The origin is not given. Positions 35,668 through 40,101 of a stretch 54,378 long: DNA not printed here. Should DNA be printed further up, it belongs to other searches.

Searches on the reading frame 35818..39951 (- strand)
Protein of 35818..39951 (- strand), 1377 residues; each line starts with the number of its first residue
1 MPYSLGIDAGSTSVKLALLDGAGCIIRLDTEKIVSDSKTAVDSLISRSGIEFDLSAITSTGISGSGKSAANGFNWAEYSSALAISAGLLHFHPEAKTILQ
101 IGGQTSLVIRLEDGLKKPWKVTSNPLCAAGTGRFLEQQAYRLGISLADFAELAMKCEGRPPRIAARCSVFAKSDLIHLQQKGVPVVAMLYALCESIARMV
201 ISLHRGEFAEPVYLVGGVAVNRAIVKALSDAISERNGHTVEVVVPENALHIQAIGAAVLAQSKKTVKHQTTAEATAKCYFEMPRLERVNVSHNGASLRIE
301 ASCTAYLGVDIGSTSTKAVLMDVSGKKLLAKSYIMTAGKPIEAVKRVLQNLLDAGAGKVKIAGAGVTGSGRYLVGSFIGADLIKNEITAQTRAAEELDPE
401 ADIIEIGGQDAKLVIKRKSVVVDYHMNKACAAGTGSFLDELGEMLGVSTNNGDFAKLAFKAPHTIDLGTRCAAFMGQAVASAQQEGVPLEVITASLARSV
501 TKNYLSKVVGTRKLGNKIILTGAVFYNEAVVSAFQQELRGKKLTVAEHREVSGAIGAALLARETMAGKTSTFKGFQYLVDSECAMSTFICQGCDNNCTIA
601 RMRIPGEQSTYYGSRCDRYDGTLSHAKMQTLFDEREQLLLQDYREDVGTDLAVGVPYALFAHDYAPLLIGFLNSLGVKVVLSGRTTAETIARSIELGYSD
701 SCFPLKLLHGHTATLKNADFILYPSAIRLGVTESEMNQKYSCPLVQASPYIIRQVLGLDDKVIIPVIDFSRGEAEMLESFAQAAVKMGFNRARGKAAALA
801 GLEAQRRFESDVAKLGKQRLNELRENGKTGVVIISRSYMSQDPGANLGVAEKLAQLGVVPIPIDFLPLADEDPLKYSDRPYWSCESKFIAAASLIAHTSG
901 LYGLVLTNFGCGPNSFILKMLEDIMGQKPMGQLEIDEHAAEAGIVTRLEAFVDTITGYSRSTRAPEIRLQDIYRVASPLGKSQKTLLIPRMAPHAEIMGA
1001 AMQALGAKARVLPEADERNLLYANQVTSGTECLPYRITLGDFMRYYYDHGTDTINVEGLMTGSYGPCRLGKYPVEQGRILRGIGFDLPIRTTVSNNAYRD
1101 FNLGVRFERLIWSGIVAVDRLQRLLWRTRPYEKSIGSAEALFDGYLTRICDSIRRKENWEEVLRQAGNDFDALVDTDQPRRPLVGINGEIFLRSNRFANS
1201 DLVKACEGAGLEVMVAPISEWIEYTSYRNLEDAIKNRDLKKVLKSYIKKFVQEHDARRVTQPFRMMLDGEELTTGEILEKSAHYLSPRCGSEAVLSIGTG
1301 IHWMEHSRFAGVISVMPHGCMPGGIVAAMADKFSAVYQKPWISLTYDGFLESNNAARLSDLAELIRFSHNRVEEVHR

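Call 9: search_protein_families(library=pfam, proteins=[window:35818-39951:-], max_evalue=0.001)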
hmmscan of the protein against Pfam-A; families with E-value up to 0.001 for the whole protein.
window:35818-39951:- (1377 aa): 4 families
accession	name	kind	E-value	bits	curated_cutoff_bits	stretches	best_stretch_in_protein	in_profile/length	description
PF01869.26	BcrAD_BadFG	-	2.3e-72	244.2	31.5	2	307-561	1-271/271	BadF/BadG/BcrA/BcrD ATPase family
PF09989.15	DUF2229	-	3e-47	161.5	29.4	1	653-865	2-217/218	CoA enzyme activase uncharacterised domain (DUF2229)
PF22521.2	HypF_C_2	-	7.9e-08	32.8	27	0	475-552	152-231/241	Carbamoyltransferase, Kae1-like Domain, second subdomain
PF00370.27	FGGY_N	-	8.3e-05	22.7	28.8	0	306-332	2-28/245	FGGY family of carbohydrate kinases, N-terminal domain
